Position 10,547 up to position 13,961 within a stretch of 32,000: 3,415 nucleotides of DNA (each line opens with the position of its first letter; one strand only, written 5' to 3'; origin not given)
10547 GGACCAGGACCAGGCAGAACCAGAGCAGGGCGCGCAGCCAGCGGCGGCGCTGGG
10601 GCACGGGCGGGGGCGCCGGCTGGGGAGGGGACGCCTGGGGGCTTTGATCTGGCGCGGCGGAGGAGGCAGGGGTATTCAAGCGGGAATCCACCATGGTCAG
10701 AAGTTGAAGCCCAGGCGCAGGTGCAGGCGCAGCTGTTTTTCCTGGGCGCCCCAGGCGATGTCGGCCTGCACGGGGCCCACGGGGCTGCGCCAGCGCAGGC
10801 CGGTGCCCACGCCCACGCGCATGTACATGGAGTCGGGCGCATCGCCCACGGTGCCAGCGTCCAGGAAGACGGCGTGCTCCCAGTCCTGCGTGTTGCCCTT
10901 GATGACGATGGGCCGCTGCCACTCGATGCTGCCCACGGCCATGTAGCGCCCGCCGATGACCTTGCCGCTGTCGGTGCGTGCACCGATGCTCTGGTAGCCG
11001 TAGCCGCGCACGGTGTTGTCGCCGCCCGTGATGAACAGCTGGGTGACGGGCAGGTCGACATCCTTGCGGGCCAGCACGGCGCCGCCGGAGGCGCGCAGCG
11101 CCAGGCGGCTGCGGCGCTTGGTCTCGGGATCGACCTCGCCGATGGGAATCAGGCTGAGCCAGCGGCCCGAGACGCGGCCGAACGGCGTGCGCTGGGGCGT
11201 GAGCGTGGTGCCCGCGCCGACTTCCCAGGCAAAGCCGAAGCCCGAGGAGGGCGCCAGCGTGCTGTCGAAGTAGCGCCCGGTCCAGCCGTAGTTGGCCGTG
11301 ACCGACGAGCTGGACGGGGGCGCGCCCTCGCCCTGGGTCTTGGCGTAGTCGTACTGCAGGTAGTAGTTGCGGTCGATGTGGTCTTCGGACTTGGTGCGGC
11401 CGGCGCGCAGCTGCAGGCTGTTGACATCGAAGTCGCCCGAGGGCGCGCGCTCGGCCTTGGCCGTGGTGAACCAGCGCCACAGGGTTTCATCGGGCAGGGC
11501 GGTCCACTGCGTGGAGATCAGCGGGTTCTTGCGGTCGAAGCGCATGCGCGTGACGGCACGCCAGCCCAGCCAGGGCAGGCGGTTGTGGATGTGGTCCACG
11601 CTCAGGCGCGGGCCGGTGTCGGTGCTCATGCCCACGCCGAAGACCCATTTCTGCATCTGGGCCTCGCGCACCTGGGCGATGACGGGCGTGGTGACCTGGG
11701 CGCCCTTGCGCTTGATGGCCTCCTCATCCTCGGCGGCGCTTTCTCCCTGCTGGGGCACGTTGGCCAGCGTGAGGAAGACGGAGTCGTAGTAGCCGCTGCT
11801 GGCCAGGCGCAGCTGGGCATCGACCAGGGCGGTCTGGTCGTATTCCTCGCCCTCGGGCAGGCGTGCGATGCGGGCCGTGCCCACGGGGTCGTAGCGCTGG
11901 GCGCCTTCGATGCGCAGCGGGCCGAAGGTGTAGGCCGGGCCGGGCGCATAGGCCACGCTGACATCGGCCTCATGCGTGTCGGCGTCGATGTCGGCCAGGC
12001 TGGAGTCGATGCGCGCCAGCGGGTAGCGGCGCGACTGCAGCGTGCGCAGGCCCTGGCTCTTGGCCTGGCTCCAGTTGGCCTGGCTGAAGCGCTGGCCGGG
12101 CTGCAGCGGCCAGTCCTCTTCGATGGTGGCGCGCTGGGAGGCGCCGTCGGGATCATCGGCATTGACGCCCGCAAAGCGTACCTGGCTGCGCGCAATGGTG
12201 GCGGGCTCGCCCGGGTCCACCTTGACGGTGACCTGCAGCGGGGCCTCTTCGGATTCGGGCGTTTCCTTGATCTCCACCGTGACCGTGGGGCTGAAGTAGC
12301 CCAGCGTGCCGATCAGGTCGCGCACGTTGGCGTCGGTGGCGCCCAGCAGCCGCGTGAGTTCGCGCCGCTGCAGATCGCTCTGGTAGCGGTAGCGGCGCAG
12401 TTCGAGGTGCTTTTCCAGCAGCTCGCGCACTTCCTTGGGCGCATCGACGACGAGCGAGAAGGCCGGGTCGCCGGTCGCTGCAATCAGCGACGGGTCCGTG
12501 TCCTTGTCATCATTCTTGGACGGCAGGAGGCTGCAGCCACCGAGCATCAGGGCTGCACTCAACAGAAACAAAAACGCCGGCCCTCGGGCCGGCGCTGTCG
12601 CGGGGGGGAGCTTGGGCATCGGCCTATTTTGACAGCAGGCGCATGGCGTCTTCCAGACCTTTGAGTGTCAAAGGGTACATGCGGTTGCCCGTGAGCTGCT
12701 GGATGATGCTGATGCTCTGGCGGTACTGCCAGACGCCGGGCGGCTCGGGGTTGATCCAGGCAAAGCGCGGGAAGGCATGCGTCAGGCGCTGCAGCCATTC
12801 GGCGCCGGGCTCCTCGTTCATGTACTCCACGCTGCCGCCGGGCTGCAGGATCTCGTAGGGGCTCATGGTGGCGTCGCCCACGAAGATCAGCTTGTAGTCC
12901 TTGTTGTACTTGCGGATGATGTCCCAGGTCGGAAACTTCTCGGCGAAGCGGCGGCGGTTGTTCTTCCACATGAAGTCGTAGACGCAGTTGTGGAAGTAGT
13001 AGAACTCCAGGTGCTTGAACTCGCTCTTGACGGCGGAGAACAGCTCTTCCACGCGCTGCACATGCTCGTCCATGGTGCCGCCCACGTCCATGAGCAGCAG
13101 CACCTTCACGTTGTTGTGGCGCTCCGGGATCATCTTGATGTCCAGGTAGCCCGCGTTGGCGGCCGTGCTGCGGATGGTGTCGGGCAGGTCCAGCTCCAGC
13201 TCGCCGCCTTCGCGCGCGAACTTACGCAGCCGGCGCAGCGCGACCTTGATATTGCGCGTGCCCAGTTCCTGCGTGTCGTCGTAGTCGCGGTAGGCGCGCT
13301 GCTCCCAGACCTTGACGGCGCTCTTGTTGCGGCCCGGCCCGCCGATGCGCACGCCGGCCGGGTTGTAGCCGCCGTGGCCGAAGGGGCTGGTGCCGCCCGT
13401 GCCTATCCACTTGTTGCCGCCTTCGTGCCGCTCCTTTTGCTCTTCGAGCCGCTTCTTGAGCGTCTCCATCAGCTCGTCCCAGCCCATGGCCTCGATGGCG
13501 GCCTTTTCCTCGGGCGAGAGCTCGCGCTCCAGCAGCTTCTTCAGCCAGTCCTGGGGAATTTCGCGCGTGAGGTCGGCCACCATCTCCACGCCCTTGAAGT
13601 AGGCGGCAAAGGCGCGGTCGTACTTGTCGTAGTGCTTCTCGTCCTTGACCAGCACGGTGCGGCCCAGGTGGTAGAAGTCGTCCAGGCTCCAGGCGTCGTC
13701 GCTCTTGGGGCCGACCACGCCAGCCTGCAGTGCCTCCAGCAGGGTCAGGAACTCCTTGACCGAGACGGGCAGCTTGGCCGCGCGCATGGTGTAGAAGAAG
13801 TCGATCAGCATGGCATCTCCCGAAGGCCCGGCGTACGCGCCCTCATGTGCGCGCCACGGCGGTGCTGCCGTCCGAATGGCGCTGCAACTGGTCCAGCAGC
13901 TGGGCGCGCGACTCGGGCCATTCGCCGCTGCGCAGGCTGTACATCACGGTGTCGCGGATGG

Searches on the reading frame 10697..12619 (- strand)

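Call 21: search_protein_families(library=pfam, proteins=[window:10697-12619:-], max_evalue=0.01)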
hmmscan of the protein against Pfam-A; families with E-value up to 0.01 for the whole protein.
window:10697-12619:- (640 aa): 3 families
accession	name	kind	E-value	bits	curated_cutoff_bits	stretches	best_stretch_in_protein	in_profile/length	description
PF01103.29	Omp85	-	4.7e-32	112.2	24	1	414-640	89-325/325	Omp85 superfamily domain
PF07244.20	POTRA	-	2.1e-09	38.4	21.3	0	230-281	1-57/79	Surface antigen variable number repeat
PF17243.7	POTRA_TamA_1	-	3.7e-07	30.6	26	1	61-136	8-74/74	POTRA domain TamA domain 1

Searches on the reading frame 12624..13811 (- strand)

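Call 21: search_protein_families(library=pfam, proteins=[window:12624-13811:-], max_evalue=0.01)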
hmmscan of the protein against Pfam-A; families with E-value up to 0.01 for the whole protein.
window:12624-13811:- (395 aa): 1 family
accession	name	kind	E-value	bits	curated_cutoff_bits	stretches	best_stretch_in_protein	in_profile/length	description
PF05762.20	VWA_CoxE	-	6.1e-07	29.5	26.4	1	190-278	10-101/222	VWA domain containing CoxE-like protein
